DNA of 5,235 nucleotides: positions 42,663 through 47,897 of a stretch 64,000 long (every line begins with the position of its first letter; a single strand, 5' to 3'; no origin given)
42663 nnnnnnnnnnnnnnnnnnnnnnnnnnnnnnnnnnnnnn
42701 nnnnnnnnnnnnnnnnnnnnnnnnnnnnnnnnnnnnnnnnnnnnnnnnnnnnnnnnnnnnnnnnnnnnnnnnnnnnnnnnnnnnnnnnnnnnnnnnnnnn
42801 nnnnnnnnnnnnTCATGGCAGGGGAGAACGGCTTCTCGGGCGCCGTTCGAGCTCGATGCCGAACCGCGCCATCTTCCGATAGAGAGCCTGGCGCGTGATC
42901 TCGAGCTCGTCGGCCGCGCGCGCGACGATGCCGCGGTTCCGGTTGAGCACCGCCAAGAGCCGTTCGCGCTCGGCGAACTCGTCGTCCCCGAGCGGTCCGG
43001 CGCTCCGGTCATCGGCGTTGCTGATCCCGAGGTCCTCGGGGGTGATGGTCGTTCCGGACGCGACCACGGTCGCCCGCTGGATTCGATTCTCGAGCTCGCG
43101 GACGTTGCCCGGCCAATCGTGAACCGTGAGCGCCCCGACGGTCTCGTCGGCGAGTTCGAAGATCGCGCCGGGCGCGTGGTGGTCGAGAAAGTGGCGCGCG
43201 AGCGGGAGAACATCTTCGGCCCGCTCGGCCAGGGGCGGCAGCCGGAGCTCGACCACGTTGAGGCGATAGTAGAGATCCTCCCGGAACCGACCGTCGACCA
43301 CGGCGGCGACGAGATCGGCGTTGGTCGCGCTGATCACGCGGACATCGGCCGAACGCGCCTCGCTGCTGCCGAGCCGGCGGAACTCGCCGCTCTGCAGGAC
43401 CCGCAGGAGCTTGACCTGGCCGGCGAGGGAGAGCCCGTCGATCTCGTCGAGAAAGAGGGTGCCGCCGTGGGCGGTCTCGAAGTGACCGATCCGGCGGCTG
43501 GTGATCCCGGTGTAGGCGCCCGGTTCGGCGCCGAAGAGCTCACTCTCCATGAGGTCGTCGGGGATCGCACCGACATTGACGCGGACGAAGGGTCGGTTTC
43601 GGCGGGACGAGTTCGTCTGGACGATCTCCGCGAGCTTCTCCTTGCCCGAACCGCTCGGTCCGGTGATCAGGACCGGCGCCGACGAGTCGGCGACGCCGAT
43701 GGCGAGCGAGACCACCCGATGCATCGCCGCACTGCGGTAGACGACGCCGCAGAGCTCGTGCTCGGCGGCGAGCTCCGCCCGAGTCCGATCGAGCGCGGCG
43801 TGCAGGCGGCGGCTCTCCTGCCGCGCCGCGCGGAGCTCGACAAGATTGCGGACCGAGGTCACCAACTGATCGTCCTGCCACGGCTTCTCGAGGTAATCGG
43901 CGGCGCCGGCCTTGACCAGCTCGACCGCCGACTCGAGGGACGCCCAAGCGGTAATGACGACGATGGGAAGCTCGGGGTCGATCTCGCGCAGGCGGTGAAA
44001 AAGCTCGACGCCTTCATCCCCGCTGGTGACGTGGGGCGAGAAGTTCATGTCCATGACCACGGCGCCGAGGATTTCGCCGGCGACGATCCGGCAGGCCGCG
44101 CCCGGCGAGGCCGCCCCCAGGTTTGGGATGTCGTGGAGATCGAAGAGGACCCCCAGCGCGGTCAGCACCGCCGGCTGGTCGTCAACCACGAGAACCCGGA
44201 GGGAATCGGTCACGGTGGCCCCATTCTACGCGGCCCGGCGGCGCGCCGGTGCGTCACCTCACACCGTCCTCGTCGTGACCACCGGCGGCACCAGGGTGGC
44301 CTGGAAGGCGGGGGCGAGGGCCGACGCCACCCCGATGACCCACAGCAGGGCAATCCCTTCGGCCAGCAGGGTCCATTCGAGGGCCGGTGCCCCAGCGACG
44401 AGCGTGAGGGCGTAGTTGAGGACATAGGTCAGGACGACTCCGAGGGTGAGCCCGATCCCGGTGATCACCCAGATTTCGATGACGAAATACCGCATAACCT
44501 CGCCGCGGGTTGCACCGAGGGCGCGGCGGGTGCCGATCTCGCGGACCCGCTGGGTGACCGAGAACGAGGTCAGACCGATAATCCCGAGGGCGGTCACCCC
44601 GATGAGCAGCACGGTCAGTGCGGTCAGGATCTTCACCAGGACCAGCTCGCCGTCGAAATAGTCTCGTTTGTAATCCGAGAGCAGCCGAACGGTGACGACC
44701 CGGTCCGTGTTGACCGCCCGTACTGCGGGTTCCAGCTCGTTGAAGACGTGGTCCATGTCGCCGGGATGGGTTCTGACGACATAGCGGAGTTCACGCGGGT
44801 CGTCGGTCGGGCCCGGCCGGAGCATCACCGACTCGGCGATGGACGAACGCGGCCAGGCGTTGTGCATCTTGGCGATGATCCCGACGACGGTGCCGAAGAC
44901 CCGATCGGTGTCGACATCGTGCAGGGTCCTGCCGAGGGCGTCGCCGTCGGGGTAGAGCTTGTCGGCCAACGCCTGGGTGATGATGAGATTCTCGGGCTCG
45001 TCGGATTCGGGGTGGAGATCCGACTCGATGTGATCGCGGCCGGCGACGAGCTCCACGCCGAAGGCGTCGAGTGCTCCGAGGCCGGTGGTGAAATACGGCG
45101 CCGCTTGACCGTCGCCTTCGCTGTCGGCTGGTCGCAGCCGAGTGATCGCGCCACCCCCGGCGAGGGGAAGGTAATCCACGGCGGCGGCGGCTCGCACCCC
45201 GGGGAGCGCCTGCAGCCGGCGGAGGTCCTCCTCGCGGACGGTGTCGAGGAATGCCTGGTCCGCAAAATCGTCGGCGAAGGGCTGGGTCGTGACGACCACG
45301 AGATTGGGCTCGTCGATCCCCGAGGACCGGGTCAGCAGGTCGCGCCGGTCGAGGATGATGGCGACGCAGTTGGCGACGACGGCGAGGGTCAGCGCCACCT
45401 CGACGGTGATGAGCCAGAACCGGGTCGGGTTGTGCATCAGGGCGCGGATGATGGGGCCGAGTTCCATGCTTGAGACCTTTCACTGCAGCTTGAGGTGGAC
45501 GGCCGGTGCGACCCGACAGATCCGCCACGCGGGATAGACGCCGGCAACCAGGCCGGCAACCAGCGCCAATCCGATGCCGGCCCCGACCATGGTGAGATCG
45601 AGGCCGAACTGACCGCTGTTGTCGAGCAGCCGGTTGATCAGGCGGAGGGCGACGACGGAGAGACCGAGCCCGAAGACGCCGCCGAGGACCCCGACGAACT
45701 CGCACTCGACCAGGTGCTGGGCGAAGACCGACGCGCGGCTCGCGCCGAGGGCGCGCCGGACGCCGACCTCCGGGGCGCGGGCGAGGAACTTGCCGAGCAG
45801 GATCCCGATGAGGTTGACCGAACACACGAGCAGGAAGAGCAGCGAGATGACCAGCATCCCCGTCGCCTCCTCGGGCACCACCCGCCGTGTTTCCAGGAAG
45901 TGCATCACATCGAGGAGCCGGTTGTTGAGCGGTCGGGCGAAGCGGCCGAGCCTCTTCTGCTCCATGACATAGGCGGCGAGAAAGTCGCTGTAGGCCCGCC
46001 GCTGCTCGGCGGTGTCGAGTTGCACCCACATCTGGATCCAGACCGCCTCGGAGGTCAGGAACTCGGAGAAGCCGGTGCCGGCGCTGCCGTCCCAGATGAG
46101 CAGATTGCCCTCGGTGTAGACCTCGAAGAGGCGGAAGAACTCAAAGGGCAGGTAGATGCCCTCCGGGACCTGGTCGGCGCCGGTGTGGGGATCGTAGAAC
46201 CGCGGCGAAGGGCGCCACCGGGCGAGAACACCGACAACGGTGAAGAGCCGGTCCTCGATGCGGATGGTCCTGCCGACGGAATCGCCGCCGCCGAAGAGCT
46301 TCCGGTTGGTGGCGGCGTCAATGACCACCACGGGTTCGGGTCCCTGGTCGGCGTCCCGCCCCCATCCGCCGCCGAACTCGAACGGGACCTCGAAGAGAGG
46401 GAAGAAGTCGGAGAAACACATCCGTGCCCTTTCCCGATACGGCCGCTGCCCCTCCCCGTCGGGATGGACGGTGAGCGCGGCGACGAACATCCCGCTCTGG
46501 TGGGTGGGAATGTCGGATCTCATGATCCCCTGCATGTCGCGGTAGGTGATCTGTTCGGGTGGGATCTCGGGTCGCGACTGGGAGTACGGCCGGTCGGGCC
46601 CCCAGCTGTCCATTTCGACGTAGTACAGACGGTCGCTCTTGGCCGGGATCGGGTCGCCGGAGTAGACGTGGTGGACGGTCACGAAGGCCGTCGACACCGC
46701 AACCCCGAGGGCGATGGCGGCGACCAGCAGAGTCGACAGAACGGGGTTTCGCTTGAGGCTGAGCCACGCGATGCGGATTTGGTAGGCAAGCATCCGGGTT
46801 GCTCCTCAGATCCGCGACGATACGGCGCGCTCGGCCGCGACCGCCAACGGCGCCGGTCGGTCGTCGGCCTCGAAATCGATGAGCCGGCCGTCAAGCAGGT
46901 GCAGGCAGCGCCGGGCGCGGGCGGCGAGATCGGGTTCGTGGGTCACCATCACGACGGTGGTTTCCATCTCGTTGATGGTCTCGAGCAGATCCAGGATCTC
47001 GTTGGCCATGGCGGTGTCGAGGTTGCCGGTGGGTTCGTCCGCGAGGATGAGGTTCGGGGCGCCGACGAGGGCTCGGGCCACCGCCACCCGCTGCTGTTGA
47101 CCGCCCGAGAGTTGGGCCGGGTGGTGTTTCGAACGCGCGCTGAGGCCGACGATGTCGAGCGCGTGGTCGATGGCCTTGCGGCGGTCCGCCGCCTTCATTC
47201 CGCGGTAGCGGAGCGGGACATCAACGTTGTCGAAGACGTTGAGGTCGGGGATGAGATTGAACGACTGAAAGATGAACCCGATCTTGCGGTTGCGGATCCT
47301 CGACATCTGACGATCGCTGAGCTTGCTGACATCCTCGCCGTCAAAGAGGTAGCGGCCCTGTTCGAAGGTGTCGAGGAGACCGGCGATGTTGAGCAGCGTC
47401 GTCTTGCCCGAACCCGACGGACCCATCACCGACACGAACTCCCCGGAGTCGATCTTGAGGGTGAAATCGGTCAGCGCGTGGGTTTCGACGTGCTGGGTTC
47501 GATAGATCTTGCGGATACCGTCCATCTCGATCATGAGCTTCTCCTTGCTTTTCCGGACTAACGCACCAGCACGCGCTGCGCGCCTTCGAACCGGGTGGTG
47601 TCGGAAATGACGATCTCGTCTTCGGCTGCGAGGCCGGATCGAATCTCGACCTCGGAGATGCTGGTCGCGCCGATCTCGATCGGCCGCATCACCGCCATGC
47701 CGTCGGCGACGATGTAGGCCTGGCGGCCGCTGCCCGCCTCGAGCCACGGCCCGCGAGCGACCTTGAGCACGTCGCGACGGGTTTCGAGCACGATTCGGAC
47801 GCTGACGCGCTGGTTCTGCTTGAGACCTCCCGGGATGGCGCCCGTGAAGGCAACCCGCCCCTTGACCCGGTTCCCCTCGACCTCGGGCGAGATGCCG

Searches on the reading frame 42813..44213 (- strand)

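Call 7: search_protein_families(library=pfam, proteins=[window:42813-44213:-])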
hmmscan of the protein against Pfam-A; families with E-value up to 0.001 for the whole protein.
window:42813-44213:- (466 aa): 7 families
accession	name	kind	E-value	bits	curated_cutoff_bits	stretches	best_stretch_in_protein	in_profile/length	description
PF00158.32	Sigma54_activat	-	7.4e-63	211.7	20.2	1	158-323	2-167/168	Sigma-54 interaction domain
PF14532.12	Sigma54_activ_2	-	1.7e-19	70.9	25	1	174-328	17-138/138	Sigma-54 interaction domain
PF00072.30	Response_reg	-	6e-19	68.7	30.2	1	7-121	1-110/111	Response regulator receiver domain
PF25601.1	AAA_lid_14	-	4.9e-18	65.2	27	1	330-396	2-71/87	AAA+ ATPase lid domain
PF02954.25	HTH_8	-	5.5e-10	39.3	22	1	413-451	4-42/42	Bacterial regulatory protein, Fis family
PF00004.35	AAA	-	1.2e-05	26.2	21.2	1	181-314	1-127/131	ATPase family associated with various cellular activities (AAA)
PF07728.20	AAA_5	-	3.2e-05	24.4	22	1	180-298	1-122/139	AAA domain (dynein-related subfamily)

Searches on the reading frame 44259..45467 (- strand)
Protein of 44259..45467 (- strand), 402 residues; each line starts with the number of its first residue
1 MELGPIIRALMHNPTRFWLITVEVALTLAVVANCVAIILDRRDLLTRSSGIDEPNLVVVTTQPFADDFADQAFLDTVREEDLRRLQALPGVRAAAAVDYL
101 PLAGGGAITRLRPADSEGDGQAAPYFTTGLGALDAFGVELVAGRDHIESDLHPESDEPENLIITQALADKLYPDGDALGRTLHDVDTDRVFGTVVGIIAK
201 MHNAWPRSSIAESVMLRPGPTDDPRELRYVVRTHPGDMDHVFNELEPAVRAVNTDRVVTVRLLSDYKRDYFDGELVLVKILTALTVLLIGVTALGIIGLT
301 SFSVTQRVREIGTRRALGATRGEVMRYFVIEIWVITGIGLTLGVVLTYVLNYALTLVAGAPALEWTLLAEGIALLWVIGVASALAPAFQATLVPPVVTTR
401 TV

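Call 61: search_protein_families(library=pfam, proteins=[window:44259-45467:-], max_evalue=0.001)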
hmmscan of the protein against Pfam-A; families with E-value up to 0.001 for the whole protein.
window:44259-45467:- (402 aa): 1 family
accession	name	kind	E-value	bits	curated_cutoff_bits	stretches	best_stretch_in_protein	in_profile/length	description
PF02687.27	FtsX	-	3.8e-15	56.4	25.5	1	284-390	3-115/120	FtsX-like permease C-terminal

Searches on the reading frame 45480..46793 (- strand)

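Call 61: search_protein_families(library=pfam, proteins=[window:45480-46793:-], max_evalue=0.001)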
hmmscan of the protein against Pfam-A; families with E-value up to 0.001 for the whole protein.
window:45480-46793:- (437 aa): 2 families
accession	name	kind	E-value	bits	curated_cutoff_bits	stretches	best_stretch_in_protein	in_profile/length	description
PF12704.14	MacB_PCD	-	1.4e-16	61.8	27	1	20-224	1-180/207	MacB-like periplasmic core domain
PF02687.27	FtsX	-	3.6e-14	53.3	25.5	1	315-428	2-118/120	FtsX-like permease C-terminal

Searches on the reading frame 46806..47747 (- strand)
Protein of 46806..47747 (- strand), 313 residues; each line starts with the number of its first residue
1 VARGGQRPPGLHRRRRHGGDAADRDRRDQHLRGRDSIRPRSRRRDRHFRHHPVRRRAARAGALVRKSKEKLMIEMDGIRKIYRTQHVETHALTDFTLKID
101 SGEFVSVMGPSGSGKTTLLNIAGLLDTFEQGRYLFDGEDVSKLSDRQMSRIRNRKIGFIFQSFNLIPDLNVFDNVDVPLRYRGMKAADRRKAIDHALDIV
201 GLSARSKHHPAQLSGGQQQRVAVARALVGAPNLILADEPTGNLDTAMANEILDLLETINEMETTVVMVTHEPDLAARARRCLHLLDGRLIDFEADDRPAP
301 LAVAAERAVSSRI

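Call 61: search_protein_families(library=pfam, proteins=[window:46806-47747:-], max_evalue=0.001)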
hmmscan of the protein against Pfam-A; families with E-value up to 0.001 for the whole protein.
window:46806-47747:- (313 aa): 3 families
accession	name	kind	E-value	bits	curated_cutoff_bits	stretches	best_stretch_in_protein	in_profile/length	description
PF00005.33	ABC_tran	-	4.2e-31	108.8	25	1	92-240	1-136/137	ABC transporter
PF13304.12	AAA_21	-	2.1e-05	25.2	27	0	106-136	3-36/304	AAA domain, putative AbiEii toxin, Type IV TA system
PF02463.25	SMC_N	-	0.00061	19.7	40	0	103-283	25-210/220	RecF/RecN/SMC N terminal domain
